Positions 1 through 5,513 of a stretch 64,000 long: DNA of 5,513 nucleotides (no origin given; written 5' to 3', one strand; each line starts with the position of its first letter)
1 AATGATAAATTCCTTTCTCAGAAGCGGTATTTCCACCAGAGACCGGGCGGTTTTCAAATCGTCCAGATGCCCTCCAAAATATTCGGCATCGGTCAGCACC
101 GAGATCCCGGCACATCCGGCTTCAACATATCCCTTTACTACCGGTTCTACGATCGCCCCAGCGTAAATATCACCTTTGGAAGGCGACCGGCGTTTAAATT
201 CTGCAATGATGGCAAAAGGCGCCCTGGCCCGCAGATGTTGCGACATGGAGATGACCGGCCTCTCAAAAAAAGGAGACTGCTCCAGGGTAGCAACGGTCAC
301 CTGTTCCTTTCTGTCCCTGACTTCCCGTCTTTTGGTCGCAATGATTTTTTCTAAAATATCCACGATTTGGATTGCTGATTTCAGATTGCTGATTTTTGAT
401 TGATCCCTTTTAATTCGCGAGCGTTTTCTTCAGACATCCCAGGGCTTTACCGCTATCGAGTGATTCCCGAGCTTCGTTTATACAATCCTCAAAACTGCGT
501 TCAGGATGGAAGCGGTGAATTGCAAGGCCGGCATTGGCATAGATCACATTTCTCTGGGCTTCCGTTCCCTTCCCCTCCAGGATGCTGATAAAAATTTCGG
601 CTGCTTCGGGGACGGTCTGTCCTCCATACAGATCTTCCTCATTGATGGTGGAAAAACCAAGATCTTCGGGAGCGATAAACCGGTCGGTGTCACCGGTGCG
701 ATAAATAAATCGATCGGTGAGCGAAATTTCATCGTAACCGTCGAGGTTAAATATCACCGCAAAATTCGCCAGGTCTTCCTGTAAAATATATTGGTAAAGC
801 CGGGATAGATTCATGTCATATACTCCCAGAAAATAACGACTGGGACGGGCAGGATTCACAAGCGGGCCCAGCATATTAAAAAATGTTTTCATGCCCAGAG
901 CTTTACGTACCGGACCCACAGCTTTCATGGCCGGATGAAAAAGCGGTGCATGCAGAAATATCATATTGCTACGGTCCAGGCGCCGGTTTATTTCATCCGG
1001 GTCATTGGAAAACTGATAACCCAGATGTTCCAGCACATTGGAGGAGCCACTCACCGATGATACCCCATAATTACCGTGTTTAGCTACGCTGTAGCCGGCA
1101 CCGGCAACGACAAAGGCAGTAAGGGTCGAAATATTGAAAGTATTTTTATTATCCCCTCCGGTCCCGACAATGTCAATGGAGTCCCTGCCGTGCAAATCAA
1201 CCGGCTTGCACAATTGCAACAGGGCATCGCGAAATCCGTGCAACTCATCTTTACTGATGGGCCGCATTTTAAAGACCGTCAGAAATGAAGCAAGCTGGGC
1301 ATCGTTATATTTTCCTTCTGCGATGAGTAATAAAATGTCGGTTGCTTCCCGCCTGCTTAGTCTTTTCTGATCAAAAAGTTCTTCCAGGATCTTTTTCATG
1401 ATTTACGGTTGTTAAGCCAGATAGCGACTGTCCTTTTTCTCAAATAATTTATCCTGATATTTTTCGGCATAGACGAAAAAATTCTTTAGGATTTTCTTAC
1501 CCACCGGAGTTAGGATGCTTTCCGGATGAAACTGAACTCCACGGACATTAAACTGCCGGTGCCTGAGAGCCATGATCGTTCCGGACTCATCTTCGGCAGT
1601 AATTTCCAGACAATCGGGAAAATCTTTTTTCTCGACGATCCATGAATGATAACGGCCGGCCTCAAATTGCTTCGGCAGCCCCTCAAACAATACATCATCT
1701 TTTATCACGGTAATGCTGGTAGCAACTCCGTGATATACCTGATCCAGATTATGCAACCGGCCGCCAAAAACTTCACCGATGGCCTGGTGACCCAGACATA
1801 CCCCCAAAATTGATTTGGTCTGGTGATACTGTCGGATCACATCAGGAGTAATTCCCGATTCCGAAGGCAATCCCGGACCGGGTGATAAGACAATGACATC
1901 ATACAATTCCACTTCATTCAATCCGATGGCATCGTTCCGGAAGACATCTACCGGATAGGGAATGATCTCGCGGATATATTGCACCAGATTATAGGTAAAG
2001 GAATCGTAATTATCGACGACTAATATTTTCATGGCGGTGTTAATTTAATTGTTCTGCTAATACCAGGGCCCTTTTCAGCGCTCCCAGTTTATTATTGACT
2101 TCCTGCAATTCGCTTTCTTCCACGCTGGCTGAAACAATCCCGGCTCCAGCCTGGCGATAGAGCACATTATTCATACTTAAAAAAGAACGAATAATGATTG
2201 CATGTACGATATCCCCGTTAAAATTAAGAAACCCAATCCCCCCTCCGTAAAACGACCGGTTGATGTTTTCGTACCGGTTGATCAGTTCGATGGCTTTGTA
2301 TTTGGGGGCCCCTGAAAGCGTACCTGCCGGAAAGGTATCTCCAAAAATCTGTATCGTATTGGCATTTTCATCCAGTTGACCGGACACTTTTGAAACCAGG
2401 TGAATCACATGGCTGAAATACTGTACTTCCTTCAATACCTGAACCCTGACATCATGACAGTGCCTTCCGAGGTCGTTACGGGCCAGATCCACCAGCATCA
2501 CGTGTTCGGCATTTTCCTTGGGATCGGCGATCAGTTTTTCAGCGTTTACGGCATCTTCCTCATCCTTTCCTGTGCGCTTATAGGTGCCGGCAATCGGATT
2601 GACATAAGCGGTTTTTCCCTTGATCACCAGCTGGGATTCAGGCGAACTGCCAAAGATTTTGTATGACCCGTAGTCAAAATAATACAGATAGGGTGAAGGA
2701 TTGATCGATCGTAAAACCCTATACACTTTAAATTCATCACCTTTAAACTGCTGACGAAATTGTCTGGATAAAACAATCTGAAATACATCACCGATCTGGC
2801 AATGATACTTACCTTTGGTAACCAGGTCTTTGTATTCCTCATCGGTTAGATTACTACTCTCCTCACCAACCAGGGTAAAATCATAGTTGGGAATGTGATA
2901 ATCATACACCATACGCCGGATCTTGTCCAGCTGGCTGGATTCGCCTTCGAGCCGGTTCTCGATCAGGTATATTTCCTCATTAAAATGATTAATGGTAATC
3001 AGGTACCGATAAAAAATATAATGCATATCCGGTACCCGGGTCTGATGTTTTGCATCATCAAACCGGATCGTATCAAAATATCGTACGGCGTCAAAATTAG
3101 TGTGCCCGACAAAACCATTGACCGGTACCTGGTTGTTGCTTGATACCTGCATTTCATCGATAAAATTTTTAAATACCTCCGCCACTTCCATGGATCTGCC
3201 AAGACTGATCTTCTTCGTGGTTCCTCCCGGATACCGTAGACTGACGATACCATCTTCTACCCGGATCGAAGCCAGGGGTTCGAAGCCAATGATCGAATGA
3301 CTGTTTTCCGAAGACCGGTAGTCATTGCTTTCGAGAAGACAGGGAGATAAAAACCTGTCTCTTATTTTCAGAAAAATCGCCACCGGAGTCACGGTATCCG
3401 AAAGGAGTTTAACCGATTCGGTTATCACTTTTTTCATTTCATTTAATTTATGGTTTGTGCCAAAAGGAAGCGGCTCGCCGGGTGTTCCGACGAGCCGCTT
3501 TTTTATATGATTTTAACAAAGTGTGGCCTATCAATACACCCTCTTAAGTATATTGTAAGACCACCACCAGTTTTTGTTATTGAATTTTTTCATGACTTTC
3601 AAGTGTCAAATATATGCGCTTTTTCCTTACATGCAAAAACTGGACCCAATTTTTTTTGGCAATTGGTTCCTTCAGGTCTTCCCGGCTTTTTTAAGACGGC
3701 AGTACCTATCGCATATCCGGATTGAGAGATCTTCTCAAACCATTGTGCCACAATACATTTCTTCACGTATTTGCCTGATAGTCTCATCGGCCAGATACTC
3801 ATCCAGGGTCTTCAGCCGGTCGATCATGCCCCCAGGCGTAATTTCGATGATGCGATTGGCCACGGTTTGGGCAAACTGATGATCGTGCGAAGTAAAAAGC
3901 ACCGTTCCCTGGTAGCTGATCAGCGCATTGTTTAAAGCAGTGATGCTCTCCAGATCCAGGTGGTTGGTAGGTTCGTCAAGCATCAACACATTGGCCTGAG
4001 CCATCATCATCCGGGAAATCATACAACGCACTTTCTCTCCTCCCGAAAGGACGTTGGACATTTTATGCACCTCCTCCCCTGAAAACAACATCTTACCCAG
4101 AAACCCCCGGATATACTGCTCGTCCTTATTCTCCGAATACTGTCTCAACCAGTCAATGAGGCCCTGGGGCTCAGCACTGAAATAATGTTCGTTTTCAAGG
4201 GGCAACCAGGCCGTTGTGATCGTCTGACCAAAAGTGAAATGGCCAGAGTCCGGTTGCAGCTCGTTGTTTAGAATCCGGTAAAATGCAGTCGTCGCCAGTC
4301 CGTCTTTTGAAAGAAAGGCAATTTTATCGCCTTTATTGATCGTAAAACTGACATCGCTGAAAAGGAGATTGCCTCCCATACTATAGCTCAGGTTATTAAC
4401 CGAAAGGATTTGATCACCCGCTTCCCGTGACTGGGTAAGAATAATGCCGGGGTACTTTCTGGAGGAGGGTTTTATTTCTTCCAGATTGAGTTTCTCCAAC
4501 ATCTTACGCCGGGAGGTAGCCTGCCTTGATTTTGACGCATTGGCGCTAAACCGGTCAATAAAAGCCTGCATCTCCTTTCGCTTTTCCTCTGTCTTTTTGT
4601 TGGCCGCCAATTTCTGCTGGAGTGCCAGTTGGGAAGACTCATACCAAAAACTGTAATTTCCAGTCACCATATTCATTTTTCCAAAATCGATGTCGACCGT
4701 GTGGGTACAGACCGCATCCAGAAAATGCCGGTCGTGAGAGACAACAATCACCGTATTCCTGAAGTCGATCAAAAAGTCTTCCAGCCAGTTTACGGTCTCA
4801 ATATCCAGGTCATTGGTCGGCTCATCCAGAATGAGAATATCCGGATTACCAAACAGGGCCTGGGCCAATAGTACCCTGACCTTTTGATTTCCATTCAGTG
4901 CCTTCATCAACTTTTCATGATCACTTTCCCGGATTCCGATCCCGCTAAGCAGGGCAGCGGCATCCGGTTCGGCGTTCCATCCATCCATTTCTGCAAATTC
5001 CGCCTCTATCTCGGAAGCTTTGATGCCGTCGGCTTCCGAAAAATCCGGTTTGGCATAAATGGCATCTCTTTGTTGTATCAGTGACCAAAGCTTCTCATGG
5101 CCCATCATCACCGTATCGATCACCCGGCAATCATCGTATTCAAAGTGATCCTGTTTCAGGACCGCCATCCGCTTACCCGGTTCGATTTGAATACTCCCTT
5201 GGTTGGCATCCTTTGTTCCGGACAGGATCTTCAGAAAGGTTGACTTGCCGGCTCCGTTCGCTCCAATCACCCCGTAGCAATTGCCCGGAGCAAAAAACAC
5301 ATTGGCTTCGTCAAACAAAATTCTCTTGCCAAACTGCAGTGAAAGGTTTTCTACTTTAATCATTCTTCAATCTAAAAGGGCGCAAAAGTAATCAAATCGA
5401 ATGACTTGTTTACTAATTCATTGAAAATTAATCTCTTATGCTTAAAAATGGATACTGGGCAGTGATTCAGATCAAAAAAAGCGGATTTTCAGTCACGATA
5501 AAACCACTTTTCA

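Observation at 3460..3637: Unannotated 20-codon leader peptide with WWW upstream of trpE: a ribosome-mediated trp attenuator in a Bacteroidota-type genome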

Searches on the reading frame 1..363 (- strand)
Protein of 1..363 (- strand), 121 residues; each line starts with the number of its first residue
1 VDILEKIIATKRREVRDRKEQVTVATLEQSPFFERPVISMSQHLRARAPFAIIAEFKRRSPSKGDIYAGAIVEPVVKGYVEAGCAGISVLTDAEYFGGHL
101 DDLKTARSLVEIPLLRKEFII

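Call 6: search_protein_families(library=pfam, proteins=[window:1-363:-])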
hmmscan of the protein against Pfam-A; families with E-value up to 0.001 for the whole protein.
window:1-363:- (121 aa): 1 family
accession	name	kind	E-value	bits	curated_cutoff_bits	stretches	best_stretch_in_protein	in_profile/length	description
PF00218.27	IGPS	-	2.2e-27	96.3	27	1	4-121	1-119/254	Indole-3-glycerol phosphate synthase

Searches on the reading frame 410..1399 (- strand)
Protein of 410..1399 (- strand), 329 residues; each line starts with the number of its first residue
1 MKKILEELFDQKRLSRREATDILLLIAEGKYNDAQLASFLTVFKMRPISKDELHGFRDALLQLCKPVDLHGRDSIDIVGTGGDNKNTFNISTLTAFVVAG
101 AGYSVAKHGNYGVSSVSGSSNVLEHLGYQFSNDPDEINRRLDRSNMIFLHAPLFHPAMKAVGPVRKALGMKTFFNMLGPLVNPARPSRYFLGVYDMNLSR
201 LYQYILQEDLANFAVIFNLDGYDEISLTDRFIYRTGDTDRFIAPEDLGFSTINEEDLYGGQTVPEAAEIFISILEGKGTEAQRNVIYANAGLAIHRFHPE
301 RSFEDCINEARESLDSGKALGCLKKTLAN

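Call 6: search_protein_families(library=pfam, proteins=[window:410-1399:-])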
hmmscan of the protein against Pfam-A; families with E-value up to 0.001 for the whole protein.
window:410-1399:- (329 aa): 2 families
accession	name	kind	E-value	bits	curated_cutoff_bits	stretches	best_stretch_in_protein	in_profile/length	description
PF00591.27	Glycos_transf_3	-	4.5e-67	226.8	27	1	73-320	3-253/253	Glycosyl transferase family, a/b domain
PF02885.22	Glycos_trans_3N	-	3.7e-15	55.9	26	1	2-63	1-62/63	Glycosyl transferase family, helical bundle domain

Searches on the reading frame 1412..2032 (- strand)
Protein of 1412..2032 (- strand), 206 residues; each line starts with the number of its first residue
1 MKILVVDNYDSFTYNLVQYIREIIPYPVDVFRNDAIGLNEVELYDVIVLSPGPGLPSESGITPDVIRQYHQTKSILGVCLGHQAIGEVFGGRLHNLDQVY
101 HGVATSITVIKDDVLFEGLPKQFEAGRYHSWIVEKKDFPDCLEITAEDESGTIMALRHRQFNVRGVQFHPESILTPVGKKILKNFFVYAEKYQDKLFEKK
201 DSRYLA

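Call 6: search_protein_families(library=pfam, proteins=[window:1412-2032:-])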
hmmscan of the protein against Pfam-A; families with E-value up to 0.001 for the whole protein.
window:1412-2032:- (206 aa): 2 families
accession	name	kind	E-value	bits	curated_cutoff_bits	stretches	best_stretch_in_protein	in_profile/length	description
PF00117.34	GATase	-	2.2e-50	171.4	22.8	1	4-187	1-188/190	Glutamine amidotransferase class-I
PF07722.19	Peptidase_C26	-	3.6e-09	37.2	20.5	1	69-171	102-219/219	Peptidase C26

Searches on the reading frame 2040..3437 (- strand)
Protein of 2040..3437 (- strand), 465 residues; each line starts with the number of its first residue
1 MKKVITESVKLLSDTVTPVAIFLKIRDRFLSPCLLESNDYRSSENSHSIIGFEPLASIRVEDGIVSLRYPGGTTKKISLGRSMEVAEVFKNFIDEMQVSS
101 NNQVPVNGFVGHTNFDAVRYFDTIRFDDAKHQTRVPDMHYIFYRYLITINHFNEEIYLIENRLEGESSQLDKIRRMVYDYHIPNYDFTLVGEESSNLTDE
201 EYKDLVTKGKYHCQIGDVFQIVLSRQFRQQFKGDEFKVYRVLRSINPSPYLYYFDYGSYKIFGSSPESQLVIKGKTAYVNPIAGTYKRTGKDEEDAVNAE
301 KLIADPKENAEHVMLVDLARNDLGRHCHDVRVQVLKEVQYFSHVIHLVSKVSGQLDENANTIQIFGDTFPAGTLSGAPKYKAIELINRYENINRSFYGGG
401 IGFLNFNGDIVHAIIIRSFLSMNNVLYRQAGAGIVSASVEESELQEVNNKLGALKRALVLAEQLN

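Call 6: search_protein_families(library=pfam, proteins=[window:2040-3437:-])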
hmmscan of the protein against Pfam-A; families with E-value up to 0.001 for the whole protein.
window:2040-3437:- (465 aa): 2 families
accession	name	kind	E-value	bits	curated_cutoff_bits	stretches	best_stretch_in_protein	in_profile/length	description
PF00425.24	Chorismate_bind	-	4.8e-74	249.6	27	1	199-450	2-257/257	chorismate binding enzyme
PF04715.19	Anth_synt_I_N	-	3.1e-25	89.5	23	1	14-158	1-140/140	Anthranilate synthase component I, N terminal region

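Call 16: find_related_loci(query=window:2040-3437:-, collection=genome_contigs, flank=1500)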
Query window:2040-3437:- (465 aa) in genome_contigs; peptide patterns used: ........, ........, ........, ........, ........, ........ (x = any residue, [..] = any of these).
538 stretches matched a pattern; 451 encode a relative of the query (tblastn E <= 1e-3); the best 80 are kept; 80 distinct loci.
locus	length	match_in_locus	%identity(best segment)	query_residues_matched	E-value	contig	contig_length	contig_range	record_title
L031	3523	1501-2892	72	3-465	0e+0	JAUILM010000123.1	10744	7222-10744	MAG: Bacteroidia bacterium isolate Co_bin.46 NODE_34226_length_10744_cov_1.422247, whole genome shotgun sequence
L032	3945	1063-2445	67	3-464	0e+0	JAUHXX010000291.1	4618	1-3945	MAG: Bacteroidia bacterium isolate 3_bin.27 NODE_23433_length_4618_cov_0.800267, whole genome shotgun sequence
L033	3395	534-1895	62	12-464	0e+0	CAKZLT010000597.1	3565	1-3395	MAG TPA_asm: uncultured Saprospiraceae bacterium isolate ERR2094174_bin.90_CONCOCT_v1.1_MAG genome assembly, contig: ERZ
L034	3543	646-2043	61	2-464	0e+0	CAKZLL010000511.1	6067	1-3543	MAG TPA_asm: uncultured Saprospiraceae bacterium isolate ERR2094173_bin.102_CONCOCT_v1.1_MAG genome assembly, contig: ER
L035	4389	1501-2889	58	3-464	0e+0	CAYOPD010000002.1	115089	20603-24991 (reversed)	MAG TPA_asm: uncultured Saprospiraceae bacterium isolate SRP173033_co3_146 genome assembly, contig: NODE_94_length_11508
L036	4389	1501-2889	59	3-464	0e+0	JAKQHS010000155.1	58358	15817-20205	MAG: Bacteroidota bacterium isolate USDE_metabat.41 k141_1564655, whole genome shotgun sequence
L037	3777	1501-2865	60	12-464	1e-178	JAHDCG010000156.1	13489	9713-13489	MAG: Saprospiraceae bacterium isolate MAG-129 RZ_13117, whole genome shotgun sequence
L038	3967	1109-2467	62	12-462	2e-176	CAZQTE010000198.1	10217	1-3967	MAG TPA_asm: uncultured Saprospiraceae bacterium isolate SRP268394_co1_143 genome assembly, contig: NODE_10143_length_10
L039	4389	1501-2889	57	1-464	5e-174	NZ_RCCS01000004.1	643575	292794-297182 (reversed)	Tenacibaculum discolor strain DSM 18842 Ga0183463_101, whole genome shotgun sequence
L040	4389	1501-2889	56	1-464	3e-173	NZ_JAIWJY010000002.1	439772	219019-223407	Tenacibaculum larymnensis strain LAR25 LAR_25_contig_2, whole genome shotgun sequence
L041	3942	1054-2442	55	1-464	1e-175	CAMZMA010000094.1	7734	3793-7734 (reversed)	uncultured Flavobacteriaceae bacterium isolate TAG_MAG_00011 genome assembly, contig: TAG_MAG_00011_000000000099, whole 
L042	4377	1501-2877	56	3-464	2e-171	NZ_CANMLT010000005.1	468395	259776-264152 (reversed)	Uncultured Tenacibaculum sp. isolate 654-n.fasta NODE_5, whole genome shotgun sequence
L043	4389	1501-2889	55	1-464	4e-174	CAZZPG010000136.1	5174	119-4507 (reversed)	MAG TPA_asm: uncultured Flavobacteriaceae bacterium isolate binchicken_co67_225 genome assembly, contig: NODE_19615_leng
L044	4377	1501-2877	56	3-464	8e-171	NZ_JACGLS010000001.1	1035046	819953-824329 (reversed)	Tenacibaculum pelagium strain S7007 scaffold_1, whole genome shotgun sequence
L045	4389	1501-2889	56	1-464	3e-170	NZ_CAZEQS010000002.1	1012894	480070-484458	Tenacibaculum litoreum isolate CL-TF13(T) TOREUM_Contig_2, whole genome shotgun sequence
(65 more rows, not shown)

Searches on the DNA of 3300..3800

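Call 3: search_rna_families(source=window, start=3300, end=3800, threshold=evalue, max_evalue=10, show_alignments=3)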
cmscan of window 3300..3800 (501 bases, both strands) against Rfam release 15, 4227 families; matches with E-value up to 10: 8.
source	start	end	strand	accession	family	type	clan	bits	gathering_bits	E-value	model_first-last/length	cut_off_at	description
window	3489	3613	-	RF01692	Bacteroid-trp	Cis-reg; leader;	-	31.4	49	0.11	1-131/131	no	Bacteroidete tryptophan peptide leader RNA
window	3467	3594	-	RF02376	antisense_SR1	Gene; sRNA;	-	20.1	45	0.1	1-210/210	no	SR1 sRNA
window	3461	3643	-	RF02079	STnc180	Gene; sRNA;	-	19.6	50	0.15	1-208/208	no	Enterobacterial sRNA STnc180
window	3549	3629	+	RF02104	DLEU1_2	Gene; lncRNA;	-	17.9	100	2.7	266-344/344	no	Deleted in lymphocytic leukemia 1 conserved region 2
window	3427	3508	+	RF04319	BTncRNA_FopS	Gene; sRNA;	-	17.4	56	3.9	1-71/71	no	Bacteroidetes FopS (family of paralogous sRNAs)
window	3417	3510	+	RF02059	STnc50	Gene; sRNA;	-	16.9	55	4.3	1-84/84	no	Salmonella enterica sRNA STnc40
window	3399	3512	+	RF00558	L20_leader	Cis-reg; leader;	-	14.9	58.7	3.4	1-127/127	no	Ribosomal protein L20 leader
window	3399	3440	+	RF04343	Plastid-psbA-2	Cis-reg;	CL00153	14.6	55.8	8.4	1-60/60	no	Plastid-psbA-2 3UTR RNA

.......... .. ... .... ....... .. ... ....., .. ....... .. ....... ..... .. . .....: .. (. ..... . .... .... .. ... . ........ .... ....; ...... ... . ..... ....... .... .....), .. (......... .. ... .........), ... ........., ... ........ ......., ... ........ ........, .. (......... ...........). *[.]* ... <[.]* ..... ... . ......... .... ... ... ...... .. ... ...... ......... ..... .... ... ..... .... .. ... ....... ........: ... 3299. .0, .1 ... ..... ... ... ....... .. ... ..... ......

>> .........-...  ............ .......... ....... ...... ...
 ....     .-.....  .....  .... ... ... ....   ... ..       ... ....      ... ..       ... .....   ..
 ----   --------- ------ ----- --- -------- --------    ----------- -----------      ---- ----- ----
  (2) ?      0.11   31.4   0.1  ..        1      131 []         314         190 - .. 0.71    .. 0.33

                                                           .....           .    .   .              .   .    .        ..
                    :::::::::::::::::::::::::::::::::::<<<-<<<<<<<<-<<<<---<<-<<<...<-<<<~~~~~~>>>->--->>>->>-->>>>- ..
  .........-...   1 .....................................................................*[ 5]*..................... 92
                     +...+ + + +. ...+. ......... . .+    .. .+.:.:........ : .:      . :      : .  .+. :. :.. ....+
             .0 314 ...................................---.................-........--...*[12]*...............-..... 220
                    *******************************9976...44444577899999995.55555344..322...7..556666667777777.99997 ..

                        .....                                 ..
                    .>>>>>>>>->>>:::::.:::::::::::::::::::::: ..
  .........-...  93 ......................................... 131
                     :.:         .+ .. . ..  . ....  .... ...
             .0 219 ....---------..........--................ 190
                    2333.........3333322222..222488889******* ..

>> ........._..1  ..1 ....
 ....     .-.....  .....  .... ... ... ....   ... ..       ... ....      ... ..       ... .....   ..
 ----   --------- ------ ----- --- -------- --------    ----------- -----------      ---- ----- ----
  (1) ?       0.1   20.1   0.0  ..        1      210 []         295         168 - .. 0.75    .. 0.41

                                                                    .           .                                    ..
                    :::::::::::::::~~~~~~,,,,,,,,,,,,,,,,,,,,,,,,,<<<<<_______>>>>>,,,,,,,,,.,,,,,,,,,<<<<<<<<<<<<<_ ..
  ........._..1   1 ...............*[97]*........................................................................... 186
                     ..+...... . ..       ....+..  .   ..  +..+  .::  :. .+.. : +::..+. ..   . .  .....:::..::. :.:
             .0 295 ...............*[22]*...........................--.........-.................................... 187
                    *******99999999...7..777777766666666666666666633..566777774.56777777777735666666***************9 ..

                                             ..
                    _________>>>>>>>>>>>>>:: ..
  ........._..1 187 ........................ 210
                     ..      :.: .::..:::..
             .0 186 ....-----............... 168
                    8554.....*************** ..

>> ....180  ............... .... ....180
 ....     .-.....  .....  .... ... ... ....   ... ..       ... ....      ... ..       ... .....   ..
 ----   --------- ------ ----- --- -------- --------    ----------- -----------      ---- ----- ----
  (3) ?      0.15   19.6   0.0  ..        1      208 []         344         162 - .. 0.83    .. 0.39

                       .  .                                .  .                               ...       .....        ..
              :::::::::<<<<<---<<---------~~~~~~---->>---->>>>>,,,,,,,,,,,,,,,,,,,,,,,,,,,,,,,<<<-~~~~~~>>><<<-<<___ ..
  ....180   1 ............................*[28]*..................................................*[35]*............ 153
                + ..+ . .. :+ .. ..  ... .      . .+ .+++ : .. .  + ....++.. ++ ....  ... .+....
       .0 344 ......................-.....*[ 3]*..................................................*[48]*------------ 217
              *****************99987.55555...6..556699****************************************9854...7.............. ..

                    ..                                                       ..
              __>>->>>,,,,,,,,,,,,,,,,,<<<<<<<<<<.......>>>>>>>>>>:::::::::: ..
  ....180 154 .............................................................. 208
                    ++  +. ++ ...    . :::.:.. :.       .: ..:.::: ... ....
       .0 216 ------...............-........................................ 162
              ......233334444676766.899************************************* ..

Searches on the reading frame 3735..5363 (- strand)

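Call 6: search_protein_families(library=pfam, proteins=[window:3735-5363:-])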
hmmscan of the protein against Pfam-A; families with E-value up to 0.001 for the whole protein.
window:3735-5363:- (542 aa): 4 families
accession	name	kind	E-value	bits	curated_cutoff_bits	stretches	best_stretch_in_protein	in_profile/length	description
PF00005.33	ABC_tran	-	2e-36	126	25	2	20-184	4-137/137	ABC transporter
PF12848.13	ABC_tran_Xtn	-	7.6e-22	77.6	25.9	1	223-303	1-79/85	ABC transporter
PF13304.12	AAA_21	-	1.2e-12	48.9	27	1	30-56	2-30/304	AAA domain, putative AbiEii toxin, Type IV TA system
PF02463.25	SMC_N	-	1.2e-07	31.8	40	0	283-509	118-212/220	RecF/RecN/SMC N terminal domain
